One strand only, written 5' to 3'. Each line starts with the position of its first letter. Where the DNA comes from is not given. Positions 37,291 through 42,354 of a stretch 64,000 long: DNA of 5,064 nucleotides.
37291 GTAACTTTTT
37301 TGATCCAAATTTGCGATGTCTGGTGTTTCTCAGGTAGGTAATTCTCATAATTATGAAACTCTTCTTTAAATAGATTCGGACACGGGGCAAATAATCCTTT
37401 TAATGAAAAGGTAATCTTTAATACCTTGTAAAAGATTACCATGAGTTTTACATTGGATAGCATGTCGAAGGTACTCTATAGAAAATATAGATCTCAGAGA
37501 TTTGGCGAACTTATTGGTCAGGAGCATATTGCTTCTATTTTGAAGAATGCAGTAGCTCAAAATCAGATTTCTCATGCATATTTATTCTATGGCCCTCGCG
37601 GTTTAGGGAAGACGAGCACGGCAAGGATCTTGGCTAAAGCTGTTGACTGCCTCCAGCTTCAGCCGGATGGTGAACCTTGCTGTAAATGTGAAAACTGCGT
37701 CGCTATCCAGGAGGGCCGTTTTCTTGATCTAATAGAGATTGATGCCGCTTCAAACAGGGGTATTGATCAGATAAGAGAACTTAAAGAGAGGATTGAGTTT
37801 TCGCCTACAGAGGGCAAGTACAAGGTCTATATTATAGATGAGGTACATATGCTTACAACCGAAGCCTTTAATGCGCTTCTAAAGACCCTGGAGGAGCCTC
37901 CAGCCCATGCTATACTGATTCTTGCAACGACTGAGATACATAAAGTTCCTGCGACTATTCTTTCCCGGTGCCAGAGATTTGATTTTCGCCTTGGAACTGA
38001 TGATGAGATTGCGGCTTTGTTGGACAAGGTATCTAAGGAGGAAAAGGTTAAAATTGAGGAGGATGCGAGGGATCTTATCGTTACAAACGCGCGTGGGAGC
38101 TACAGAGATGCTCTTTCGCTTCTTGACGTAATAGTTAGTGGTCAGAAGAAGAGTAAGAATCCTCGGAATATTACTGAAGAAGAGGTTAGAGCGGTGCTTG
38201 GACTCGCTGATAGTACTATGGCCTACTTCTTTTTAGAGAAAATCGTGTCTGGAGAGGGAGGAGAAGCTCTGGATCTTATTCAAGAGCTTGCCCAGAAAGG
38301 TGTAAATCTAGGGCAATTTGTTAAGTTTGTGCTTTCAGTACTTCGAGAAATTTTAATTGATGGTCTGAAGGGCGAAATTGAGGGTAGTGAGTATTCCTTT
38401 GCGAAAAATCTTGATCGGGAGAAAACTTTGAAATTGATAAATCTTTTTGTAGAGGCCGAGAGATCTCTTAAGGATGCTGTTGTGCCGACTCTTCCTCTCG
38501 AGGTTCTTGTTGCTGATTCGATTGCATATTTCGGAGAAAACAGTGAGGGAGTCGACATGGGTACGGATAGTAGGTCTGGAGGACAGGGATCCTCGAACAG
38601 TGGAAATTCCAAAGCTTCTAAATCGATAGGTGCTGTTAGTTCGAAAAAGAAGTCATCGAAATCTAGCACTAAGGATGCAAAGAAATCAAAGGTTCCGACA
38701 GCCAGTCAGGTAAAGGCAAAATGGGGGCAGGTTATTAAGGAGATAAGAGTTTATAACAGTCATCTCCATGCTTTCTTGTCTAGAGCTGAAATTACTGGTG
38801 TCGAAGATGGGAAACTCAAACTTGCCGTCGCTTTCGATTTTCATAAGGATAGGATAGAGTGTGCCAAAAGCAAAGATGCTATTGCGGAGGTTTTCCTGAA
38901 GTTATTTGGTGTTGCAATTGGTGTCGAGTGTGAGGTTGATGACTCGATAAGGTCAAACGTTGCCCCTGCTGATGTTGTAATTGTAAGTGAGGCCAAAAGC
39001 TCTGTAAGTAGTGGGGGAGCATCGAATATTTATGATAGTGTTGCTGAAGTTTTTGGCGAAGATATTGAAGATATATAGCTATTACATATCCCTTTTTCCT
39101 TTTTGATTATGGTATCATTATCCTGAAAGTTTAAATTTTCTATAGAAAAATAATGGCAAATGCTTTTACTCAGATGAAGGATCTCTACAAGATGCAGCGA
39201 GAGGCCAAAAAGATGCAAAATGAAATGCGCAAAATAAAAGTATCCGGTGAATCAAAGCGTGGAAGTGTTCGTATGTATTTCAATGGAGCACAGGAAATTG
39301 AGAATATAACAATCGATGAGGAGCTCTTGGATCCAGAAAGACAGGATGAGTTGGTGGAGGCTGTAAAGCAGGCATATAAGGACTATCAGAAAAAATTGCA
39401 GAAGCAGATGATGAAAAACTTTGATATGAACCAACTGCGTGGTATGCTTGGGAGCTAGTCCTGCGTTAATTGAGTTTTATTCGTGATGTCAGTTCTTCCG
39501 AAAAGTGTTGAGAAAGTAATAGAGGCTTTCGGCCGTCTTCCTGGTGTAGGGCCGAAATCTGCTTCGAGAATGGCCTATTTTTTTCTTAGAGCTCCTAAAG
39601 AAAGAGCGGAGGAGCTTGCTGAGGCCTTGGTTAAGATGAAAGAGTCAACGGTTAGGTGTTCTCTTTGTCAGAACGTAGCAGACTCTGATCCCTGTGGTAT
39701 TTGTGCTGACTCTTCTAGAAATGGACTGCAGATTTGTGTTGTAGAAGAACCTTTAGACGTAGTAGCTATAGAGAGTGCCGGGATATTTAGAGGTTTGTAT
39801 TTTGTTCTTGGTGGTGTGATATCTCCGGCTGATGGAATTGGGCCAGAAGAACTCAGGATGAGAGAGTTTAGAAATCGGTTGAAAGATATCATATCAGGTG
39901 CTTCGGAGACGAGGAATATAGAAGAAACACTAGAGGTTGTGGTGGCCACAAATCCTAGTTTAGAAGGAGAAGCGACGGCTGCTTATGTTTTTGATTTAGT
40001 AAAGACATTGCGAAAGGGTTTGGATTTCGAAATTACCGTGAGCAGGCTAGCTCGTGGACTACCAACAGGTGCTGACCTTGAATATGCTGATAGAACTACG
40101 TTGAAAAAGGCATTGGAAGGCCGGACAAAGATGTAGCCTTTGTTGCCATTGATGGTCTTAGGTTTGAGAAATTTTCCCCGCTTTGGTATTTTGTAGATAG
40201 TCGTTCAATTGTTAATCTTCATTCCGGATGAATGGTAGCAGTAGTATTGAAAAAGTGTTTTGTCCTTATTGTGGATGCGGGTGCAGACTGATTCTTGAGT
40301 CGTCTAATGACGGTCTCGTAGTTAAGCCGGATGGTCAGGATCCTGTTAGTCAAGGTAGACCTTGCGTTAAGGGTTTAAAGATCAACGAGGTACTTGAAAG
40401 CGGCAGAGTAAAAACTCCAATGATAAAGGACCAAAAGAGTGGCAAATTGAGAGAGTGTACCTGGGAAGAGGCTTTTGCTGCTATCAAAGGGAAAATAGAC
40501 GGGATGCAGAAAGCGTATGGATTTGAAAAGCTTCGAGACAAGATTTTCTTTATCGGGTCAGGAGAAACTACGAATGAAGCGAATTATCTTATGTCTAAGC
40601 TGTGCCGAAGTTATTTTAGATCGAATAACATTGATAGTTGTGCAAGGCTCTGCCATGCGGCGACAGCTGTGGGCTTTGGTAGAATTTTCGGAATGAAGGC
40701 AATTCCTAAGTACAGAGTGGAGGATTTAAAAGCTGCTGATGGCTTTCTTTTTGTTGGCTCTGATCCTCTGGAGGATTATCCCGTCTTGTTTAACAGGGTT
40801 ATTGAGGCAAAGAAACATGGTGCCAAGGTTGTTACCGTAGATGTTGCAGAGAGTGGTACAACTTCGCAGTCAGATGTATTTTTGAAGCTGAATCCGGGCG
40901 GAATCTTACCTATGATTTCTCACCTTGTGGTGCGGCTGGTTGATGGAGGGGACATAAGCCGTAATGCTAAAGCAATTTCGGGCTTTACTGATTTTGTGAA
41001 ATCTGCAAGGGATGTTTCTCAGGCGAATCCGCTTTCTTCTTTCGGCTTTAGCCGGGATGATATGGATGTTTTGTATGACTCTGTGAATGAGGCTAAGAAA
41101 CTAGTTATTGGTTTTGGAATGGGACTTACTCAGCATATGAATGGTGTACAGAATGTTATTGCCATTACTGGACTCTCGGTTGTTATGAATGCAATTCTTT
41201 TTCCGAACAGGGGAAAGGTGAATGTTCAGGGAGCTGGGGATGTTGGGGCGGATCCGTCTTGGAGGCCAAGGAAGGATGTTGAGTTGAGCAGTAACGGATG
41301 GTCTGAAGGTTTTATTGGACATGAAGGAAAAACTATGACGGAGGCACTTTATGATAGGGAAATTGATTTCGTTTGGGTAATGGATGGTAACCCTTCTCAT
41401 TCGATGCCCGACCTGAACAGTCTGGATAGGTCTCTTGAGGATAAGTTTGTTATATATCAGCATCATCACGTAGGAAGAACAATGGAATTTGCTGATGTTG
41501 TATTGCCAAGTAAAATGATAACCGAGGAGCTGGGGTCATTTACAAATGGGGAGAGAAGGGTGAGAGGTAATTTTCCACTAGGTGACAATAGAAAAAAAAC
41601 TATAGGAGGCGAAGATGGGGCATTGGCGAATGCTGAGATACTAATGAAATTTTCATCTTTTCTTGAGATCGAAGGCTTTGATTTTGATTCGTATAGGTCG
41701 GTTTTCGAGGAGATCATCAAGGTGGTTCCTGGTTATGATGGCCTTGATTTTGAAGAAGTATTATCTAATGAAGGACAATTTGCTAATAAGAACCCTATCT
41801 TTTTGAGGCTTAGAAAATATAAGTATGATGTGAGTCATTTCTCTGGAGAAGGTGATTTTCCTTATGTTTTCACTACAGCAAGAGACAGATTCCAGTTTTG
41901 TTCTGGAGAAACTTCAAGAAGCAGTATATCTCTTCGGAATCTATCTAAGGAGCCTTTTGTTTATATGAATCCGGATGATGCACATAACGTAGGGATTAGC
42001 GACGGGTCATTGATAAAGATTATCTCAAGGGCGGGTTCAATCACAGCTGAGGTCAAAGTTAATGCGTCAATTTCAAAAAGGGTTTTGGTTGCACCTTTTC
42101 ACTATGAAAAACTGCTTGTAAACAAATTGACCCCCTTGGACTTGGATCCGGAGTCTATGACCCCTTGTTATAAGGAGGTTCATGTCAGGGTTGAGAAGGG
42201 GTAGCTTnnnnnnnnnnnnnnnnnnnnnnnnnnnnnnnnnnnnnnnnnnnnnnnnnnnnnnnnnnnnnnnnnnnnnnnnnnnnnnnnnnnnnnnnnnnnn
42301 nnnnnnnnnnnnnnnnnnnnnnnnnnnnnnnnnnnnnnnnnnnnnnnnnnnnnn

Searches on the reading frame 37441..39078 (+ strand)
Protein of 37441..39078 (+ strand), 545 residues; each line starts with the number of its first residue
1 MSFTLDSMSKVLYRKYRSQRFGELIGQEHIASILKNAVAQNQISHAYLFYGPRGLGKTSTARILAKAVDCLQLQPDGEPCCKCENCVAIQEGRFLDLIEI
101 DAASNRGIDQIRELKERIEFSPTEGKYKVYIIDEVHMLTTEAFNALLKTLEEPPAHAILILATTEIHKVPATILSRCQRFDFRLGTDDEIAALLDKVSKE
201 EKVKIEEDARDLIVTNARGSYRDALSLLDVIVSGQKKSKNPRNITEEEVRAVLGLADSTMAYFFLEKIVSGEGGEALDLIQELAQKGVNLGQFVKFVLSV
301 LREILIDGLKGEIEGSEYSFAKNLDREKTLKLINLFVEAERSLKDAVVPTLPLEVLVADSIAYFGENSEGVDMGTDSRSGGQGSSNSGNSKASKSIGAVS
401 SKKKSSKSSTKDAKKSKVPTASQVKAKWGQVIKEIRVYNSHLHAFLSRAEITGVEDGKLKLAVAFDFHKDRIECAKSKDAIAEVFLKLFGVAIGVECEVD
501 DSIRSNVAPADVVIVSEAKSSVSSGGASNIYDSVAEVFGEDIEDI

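Call 69: list_cluster_members(proteins=[window:37441-39078:+, window:19468-21597:+, window:16218-18170:+, window:24367-26232:+, window:57587-58969:+, window:56110-57549:+, window:29150-30295:+, window:18332-19462:+, window:40228-42204:+, window:45962-46624:+])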
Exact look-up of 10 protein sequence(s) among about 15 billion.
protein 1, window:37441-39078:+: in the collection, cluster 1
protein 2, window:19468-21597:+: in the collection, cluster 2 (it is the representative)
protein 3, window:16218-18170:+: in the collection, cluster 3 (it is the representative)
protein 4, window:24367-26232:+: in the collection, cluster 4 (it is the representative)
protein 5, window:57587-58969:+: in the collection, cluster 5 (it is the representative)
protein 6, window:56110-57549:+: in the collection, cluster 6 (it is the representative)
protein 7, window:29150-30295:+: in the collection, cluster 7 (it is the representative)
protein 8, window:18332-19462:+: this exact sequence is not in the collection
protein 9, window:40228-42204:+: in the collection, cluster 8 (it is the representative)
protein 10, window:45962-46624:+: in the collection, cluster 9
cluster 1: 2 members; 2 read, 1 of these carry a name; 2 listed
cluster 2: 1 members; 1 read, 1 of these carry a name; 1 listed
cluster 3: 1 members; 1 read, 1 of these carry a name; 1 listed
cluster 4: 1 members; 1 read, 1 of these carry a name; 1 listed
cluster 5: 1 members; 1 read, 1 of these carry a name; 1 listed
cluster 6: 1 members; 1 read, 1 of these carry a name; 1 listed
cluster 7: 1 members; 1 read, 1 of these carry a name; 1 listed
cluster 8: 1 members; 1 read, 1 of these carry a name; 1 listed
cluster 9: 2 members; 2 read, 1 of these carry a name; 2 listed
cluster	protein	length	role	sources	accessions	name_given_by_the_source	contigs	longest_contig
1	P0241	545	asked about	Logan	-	-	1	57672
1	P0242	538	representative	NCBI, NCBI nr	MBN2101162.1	DNA polymerase III subunit gamma/tau [Candidatus Dojkabacteria bacterium]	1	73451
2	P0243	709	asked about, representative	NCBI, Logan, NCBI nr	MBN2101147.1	type I DNA topoisomerase [Candidatus Dojkabacteria bacterium]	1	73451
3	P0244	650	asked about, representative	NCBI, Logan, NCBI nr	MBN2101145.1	penicillin-binding protein 2 [Candidatus Dojkabacteria bacterium]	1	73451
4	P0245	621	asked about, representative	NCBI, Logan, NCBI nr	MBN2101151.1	ribonucleoside triphosphate reductase [Candidatus Dojkabacteria bacterium]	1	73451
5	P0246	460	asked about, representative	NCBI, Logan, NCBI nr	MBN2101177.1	MBL fold metallo-hydrolase [Candidatus Dojkabacteria bacterium]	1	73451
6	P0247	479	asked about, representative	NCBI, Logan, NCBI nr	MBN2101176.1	HD domain-containing protein [Candidatus Dojkabacteria bacterium]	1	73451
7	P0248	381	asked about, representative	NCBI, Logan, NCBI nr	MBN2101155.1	site-2 protease family protein [Candidatus Dojkabacteria bacterium]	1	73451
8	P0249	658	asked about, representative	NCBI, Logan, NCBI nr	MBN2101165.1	molybdopterin-dependent oxidoreductase [Candidatus Dojkabacteria bacterium]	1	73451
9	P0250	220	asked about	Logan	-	-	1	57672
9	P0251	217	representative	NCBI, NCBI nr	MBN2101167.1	hypothetical protein JW710_04765 [Candidatus Dojkabacteria bacterium] | hypothetical protein [Candidatus Dojkabacteria bacterium]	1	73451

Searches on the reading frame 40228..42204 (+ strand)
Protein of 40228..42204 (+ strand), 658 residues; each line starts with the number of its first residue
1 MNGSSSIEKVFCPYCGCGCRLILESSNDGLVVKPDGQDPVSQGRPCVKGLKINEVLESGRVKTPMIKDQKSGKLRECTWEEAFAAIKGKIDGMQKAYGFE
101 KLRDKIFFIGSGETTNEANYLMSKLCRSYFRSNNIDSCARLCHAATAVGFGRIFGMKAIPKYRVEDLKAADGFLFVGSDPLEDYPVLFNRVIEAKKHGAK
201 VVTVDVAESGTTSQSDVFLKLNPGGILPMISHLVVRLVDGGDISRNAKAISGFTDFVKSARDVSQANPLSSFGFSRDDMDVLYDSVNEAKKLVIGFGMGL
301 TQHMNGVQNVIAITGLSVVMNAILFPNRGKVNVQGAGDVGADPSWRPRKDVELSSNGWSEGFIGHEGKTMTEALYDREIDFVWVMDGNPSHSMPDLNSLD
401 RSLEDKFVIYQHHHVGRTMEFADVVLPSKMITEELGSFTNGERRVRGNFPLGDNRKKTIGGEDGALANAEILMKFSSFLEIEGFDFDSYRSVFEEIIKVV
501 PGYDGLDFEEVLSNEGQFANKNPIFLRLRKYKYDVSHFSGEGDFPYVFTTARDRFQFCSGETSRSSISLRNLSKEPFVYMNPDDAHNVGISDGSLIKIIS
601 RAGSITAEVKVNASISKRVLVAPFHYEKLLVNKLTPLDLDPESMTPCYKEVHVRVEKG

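Call 68: search_protein_families(library=pfam, proteins=[window:40228-42204:+], max_evalue=0.01)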
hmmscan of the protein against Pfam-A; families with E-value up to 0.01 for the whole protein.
window:40228-42204:+ (658 aa): 3 families
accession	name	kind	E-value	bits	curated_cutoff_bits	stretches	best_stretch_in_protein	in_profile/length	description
PF00384.28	Molybdopterin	-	4.6e-46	157.9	24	1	60-448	1-330/353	Molybdopterin oxidoreductase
PF01568.27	Molydop_binding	-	7.9e-21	74.6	26.8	1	547-651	2-109/110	Molydopterin dinucleotide binding domain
PF04879.21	Molybdop_Fe4S4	-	2.5e-08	34.2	22.7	1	12-53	8-50/55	Molybdopterin oxidoreductase Fe4S4 domain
